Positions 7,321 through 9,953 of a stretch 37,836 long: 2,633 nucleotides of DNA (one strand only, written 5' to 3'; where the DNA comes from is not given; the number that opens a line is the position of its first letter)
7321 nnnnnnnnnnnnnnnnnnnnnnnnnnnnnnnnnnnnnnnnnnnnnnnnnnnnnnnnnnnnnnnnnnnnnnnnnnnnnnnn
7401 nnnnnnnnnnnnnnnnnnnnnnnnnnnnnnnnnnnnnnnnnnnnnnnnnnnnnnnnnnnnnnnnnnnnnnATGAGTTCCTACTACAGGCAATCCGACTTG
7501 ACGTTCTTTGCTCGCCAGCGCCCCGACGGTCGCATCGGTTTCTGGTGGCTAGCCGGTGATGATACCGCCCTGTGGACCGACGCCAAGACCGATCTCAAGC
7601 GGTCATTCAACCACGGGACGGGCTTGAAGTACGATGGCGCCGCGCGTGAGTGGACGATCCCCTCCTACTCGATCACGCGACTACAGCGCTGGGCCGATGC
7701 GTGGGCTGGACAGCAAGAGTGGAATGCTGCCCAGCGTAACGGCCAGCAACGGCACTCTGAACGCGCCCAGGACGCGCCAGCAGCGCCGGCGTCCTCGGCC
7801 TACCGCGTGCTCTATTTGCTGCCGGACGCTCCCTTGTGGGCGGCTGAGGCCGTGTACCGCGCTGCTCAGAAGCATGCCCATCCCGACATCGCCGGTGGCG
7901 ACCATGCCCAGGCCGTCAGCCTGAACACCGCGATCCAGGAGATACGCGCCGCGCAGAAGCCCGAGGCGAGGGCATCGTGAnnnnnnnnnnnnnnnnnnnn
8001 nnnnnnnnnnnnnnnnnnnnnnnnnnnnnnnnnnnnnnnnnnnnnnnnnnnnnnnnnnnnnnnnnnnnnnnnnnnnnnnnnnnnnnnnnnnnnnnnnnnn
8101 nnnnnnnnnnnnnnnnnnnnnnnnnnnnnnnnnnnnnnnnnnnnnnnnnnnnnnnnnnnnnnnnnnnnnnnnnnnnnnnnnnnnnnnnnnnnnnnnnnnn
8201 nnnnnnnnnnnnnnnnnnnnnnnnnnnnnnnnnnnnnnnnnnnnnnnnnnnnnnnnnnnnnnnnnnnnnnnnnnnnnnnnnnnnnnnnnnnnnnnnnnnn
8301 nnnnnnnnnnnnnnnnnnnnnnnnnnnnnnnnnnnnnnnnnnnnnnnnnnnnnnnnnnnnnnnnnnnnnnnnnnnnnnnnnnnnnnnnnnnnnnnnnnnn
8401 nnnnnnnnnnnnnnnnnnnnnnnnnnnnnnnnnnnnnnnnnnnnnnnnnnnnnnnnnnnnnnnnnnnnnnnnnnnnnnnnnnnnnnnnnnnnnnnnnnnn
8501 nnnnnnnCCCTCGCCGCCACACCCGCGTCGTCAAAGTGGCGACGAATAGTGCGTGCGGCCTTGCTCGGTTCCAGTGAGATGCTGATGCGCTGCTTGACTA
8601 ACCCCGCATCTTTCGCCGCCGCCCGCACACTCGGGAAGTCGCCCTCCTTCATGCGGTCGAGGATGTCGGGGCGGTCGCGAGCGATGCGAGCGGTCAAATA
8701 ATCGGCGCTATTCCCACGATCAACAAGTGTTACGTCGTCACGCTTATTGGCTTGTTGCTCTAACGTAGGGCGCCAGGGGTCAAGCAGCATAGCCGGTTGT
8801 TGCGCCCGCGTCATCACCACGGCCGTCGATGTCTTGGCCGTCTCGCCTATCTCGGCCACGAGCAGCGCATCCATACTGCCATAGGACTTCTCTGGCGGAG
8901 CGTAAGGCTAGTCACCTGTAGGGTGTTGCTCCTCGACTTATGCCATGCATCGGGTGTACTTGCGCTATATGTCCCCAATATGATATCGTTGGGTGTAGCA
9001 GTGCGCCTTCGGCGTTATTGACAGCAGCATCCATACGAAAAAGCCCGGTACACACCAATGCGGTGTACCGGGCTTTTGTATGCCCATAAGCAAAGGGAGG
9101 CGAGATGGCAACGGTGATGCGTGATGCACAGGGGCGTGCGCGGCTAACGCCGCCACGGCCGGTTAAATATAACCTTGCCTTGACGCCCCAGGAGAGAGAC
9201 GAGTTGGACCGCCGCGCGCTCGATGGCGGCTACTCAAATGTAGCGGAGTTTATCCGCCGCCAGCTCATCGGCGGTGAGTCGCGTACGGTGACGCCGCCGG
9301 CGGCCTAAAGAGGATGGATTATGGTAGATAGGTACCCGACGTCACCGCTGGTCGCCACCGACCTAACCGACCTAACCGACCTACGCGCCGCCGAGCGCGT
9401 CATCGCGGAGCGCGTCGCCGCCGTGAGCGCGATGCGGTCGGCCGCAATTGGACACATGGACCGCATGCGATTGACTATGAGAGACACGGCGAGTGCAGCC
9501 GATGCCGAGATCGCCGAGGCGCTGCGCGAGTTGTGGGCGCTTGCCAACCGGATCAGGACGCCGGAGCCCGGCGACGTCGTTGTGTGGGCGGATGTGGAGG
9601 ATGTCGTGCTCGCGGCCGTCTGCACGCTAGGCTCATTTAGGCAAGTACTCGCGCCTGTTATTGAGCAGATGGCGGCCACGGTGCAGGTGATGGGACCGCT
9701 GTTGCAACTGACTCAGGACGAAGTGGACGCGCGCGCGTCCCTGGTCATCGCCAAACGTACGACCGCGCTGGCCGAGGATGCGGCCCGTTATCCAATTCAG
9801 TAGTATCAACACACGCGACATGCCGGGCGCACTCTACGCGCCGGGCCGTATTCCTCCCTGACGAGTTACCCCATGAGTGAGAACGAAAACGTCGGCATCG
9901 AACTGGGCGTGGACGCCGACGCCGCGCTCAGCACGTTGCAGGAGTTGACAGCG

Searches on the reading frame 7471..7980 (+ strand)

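Call 6: search_protein_families(library=pfam, proteins=[window:7471-7980:+], max_evalue=0.01)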
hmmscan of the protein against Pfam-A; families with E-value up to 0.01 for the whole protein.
window:7471-7980:+ (169 aa): 0 families

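Call 8: search_protein_families(library=phrogs, proteins=[window:7471-7980:+], max_evalue=0.01)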
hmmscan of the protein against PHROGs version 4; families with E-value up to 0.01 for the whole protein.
window:7471-7980:+ (169 aa): 1 family
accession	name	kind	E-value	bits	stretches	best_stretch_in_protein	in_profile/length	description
phrog_9210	-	unknown function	0.00017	22.3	1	101-162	143-203/204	-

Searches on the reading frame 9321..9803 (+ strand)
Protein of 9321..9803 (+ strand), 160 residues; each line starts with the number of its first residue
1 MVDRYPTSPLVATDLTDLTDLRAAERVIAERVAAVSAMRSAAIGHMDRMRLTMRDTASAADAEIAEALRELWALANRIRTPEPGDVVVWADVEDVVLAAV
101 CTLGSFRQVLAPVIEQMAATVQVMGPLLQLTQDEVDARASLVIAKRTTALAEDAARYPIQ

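Call 6: search_protein_families(library=pfam, proteins=[window:9321-9803:+], max_evalue=0.01)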
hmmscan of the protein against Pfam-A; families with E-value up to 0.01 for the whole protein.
window:9321-9803:+ (160 aa): 0 families

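Call 8: search_protein_families(library=phrogs, proteins=[window:9321-9803:+], max_evalue=0.01)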
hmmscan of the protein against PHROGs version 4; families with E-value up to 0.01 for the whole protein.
window:9321-9803:+ (160 aa): 0 families
